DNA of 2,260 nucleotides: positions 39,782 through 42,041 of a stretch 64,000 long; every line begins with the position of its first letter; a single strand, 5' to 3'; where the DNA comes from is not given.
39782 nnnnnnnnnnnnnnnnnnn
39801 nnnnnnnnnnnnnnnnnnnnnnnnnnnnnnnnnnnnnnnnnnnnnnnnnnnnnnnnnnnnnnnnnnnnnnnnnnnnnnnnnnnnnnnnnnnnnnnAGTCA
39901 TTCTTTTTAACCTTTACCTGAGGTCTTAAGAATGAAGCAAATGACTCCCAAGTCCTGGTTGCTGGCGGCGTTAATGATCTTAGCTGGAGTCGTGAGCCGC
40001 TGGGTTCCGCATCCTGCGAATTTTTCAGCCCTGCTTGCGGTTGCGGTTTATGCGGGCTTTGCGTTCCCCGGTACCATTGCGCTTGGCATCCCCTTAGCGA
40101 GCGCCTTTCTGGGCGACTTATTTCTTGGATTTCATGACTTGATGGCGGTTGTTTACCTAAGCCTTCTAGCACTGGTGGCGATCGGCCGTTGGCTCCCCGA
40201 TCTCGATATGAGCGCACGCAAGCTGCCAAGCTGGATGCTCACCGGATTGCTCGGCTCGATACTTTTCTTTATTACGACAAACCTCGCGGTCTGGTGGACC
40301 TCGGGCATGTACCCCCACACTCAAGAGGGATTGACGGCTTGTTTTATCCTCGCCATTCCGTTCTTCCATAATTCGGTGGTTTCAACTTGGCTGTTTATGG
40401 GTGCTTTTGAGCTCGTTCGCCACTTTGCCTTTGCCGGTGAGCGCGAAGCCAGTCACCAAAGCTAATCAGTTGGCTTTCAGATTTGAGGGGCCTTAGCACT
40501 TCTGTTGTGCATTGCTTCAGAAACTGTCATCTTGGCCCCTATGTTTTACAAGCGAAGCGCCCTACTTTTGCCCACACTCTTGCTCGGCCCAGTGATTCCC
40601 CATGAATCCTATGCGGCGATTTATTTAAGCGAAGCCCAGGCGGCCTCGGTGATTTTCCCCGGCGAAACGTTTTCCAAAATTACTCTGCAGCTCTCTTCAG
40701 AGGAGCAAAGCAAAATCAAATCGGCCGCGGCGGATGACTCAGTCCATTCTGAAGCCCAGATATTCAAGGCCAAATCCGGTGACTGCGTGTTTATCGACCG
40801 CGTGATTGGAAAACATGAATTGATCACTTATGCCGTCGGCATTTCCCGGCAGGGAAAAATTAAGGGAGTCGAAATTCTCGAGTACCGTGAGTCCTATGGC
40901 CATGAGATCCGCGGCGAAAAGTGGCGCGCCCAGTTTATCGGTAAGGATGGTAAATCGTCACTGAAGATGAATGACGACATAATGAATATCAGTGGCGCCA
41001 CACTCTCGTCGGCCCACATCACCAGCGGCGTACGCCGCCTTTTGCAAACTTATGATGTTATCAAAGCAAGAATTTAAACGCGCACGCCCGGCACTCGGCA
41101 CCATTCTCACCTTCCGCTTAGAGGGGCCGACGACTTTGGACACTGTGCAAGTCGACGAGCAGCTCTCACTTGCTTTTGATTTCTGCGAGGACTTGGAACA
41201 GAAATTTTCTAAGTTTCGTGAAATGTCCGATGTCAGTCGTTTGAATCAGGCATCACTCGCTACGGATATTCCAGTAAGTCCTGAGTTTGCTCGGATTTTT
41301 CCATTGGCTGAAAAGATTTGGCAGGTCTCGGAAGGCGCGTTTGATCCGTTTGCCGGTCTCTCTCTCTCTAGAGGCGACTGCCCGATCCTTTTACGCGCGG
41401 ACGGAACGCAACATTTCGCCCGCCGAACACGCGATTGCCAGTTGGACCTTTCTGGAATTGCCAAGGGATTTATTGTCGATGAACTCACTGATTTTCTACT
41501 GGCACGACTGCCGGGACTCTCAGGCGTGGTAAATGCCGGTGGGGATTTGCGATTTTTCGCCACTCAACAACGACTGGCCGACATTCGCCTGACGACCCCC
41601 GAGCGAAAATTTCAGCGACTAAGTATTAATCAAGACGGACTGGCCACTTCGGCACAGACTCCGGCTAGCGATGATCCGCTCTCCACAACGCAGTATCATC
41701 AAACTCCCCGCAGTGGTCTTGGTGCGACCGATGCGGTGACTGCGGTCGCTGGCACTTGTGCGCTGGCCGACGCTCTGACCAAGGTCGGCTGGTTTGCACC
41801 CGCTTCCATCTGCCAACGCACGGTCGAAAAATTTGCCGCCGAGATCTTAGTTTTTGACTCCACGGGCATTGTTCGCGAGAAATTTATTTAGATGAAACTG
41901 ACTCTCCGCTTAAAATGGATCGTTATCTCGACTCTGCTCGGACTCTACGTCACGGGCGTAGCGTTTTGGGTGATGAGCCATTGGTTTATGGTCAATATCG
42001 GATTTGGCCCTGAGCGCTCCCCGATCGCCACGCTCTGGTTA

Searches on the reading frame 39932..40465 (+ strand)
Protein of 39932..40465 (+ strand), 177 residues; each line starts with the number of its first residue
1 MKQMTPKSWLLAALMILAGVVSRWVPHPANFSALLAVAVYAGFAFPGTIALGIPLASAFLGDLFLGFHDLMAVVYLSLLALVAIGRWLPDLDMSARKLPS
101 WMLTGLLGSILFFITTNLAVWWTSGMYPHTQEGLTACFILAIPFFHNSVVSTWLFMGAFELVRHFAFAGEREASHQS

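Call 44: search_protein_families(library=pfam, proteins=[window:39932-40465:+], max_evalue=0.001)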
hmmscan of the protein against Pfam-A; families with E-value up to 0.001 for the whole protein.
window:39932-40465:+ (177 aa): 1 family
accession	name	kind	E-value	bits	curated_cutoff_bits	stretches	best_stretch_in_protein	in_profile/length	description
PF20221.3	DUF6580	-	9.3e-36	123.9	27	1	7-159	5-148/162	Family of unknown function (DUF6580)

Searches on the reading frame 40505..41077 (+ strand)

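Call 44: search_protein_families(library=pfam, proteins=[window:40505-41077:+], max_evalue=0.001)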
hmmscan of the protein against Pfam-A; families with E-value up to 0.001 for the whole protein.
window:40505-41077:+ (190 aa): 1 family
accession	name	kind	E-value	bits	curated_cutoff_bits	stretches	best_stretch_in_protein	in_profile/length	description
PF04205.19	FMN_bind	-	2.2e-11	44.7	22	1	102-181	1-77/77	FMN-binding domain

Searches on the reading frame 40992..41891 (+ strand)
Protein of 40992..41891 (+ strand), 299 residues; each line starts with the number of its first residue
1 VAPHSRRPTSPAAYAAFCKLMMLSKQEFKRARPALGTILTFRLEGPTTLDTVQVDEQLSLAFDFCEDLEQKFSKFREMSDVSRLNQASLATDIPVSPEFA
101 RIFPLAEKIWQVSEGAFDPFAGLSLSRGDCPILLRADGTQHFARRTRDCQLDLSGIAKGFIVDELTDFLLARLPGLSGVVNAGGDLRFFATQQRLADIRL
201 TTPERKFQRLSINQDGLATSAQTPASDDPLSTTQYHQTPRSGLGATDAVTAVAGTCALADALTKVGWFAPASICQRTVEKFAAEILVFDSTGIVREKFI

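Call 44: search_protein_families(library=pfam, proteins=[window:40992-41891:+], max_evalue=0.001)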
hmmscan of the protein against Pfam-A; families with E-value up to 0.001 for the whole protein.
window:40992-41891:+ (299 aa): 1 family
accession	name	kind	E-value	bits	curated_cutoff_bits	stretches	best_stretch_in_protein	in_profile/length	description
PF02424.20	ApbE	-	3.6e-27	96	25.6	2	142-273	118-250/266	ApbE family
